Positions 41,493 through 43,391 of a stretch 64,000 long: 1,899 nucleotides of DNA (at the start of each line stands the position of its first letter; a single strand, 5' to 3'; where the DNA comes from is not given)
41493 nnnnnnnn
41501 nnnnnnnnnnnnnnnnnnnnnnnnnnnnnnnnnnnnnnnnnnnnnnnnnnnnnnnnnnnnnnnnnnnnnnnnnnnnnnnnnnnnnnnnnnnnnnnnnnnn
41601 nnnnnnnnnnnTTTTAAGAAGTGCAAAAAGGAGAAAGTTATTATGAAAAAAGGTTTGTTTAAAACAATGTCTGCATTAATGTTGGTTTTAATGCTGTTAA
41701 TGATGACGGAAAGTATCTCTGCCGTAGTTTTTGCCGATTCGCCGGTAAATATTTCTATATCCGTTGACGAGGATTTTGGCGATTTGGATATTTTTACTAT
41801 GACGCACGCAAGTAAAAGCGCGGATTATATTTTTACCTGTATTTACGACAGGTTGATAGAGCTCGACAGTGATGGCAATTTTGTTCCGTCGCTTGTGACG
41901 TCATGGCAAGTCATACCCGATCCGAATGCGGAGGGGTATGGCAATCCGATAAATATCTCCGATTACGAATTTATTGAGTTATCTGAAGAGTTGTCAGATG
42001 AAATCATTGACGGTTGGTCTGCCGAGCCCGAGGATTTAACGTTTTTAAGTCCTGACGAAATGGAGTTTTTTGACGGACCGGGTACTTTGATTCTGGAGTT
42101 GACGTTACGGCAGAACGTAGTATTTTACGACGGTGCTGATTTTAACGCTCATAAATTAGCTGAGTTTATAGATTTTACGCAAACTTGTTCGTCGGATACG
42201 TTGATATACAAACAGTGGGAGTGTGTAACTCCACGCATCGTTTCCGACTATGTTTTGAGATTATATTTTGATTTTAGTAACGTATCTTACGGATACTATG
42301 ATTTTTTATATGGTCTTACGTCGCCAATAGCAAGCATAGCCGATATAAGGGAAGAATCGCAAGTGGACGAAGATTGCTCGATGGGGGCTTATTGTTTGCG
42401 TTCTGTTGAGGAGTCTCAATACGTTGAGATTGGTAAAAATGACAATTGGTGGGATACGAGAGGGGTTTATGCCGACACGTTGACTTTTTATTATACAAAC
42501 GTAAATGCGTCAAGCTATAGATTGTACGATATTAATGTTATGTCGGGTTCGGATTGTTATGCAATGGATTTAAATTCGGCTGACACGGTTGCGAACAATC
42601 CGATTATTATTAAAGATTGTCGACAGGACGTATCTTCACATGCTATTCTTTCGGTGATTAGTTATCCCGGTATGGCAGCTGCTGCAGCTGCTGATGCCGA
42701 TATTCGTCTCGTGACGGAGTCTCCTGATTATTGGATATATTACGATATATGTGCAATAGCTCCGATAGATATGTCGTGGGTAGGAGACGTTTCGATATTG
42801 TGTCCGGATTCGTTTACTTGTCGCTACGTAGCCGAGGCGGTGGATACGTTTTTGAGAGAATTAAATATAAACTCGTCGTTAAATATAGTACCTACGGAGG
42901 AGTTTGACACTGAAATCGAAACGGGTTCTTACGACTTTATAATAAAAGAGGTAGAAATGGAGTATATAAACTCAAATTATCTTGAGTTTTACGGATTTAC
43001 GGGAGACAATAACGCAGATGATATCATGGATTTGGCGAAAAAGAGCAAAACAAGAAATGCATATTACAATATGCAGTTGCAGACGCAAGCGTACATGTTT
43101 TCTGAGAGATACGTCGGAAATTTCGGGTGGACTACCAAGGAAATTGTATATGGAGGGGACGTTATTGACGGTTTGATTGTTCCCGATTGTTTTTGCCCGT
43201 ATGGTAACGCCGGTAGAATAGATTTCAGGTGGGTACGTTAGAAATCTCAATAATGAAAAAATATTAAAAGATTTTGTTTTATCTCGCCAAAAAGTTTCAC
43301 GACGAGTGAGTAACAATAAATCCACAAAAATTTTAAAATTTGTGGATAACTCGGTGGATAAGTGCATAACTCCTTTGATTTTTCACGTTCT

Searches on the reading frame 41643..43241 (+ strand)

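Call 14: search_protein_families(library=ncbifam, proteins=[window:41643-43241:+], max_evalue=0.1)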
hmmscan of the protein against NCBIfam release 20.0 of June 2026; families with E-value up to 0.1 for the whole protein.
window:41643-43241:+ (532 aa): 3 families
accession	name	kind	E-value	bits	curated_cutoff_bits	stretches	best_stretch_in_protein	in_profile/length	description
TIGR02294.1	nickel_nikA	equivalog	1.7e-07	30.2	393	1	153-274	67-192/501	nickel ABC transporter substrate-binding protein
NF045468.1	Opp5A_nikA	equivalog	0.00015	20.4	600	1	151-285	73-198/488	nickel ABC transporter substrate-binding protein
NF047575.1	opine_bind_CntA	exception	0.02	13.5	800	0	153-271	96-217/535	staphylopine-dependent metal ABC transporter substrate-binding lipoprotein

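Call 75: search_protein_families(library=pfam, proteins=[window:41643-43241:+], max_evalue=5)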
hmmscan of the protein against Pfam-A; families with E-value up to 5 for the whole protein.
window:41643-43241:+ (532 aa): 2 families
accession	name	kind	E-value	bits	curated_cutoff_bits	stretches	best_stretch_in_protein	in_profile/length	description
PF00496.27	SBP_bac_5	-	1.9e-11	44.2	32.4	1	148-289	16-161/368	Bacterial extracellular solute-binding proteins, family 5 Middle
PF04706.18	Dickkopf_N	-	0.094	13.5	25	1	241-258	4-21/51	Dickkopf N-terminal cysteine-rich region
